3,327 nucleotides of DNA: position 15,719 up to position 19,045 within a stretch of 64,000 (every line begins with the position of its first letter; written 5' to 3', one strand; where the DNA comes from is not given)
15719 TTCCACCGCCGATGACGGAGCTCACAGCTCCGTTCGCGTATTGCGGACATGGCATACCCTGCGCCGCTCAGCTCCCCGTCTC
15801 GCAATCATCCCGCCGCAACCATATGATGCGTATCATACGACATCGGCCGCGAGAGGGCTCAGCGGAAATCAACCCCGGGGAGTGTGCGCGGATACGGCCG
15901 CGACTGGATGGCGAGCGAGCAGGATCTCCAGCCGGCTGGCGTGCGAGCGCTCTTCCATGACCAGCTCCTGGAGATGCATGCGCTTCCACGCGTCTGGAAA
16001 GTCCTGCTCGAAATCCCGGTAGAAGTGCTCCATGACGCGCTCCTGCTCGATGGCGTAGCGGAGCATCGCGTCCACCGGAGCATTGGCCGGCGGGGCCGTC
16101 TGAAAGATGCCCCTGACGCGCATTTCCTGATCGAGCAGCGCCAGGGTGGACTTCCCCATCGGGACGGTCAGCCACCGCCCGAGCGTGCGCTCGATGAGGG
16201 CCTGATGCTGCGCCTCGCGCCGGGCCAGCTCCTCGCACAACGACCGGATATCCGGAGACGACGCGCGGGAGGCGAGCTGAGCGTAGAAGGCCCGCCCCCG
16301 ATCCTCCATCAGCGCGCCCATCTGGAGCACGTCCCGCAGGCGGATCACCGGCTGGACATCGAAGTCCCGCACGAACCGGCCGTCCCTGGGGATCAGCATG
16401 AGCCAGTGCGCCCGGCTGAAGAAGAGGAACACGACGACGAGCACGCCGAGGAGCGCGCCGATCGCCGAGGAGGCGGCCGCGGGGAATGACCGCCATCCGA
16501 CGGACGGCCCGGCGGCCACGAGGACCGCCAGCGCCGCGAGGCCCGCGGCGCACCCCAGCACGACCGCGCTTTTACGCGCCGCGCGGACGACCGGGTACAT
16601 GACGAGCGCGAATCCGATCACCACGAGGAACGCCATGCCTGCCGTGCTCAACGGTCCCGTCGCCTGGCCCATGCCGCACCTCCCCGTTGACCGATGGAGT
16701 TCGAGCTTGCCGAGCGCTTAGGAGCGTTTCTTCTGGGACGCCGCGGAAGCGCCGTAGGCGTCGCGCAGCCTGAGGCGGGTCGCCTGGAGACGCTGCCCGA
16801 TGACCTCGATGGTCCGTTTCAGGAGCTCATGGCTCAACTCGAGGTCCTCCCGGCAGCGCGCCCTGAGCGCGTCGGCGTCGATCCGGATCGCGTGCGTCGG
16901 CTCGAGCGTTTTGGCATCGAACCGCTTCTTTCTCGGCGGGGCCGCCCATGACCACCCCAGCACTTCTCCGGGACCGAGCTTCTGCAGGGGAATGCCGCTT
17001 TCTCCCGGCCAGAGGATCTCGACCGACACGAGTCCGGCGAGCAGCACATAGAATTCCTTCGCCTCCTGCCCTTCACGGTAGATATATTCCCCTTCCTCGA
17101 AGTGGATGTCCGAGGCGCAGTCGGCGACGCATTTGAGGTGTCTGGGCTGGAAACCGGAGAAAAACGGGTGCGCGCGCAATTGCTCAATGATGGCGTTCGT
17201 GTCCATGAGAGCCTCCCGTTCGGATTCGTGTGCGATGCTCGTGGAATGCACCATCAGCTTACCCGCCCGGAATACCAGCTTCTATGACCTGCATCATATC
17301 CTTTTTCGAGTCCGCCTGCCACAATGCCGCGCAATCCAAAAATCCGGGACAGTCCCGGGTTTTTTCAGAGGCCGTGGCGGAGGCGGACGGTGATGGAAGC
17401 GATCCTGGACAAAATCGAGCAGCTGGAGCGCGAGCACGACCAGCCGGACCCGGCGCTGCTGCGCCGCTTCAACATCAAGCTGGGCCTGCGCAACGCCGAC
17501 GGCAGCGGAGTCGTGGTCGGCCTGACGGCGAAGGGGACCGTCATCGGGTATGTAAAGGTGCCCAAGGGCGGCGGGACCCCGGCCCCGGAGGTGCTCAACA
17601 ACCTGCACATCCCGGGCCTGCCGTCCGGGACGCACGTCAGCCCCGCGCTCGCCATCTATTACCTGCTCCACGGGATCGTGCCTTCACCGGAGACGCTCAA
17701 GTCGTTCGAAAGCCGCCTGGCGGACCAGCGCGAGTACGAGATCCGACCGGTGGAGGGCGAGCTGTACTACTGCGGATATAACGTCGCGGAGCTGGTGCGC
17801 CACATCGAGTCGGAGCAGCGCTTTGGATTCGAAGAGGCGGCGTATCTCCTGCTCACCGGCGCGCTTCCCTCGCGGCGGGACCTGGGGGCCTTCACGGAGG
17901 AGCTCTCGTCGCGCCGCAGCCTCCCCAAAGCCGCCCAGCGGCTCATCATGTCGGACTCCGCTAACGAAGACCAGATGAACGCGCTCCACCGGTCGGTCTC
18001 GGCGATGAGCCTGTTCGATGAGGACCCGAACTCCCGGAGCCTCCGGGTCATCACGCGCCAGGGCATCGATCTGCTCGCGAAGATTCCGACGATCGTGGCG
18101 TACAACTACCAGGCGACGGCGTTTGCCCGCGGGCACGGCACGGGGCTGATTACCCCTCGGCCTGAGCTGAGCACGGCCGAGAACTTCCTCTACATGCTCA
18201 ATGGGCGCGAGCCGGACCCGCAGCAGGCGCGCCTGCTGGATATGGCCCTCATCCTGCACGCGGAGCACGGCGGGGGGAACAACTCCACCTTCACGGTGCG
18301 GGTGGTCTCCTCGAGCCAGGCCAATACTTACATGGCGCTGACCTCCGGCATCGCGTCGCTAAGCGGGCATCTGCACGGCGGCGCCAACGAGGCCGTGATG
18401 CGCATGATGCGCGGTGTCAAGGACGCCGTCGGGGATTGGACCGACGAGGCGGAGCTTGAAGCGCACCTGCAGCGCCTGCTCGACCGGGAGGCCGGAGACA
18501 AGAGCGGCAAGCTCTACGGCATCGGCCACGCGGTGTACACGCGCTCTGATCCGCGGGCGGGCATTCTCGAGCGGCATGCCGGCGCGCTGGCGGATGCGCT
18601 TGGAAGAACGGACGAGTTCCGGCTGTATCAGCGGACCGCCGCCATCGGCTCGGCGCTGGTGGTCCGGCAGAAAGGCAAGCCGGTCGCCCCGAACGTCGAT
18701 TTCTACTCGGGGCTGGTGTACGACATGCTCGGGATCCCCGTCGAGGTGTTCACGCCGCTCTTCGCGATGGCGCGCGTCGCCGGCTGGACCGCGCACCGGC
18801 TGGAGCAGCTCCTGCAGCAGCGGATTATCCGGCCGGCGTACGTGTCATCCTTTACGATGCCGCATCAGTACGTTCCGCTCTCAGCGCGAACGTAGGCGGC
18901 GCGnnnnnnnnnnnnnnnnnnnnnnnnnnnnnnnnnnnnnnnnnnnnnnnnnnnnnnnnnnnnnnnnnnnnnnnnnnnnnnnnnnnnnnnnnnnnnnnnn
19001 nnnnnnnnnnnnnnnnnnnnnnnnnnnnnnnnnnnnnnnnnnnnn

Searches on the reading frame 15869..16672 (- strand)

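Call 52: search_protein_families(library=pfam, proteins=[window:15869-16672:-], max_evalue=0.0001)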
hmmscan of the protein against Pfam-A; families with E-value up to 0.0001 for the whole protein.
window:15869-16672:- (267 aa): 2 families
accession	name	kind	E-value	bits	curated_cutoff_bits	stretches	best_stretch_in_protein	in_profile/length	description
PF02915.23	Rubrerythrin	-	1.9e-08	35.2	22.8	1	114-250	1-135/137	Rubrerythrin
PF13668.12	Ferritin_2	-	7.8e-07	29.7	24.7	0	103-165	75-137/138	Ferritin-like domain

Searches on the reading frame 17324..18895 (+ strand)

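Call 52: search_protein_families(library=pfam, proteins=[window:17324-18895:+], max_evalue=0.0001)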
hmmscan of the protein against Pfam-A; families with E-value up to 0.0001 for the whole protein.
window:17324-18895:+ (523 aa): 1 family
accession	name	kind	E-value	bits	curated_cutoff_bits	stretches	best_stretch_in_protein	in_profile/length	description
PF00285.26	Citrate_synt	-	1.3e-114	383.4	27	1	141-505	16-357/357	Citrate synthase, C-terminal domain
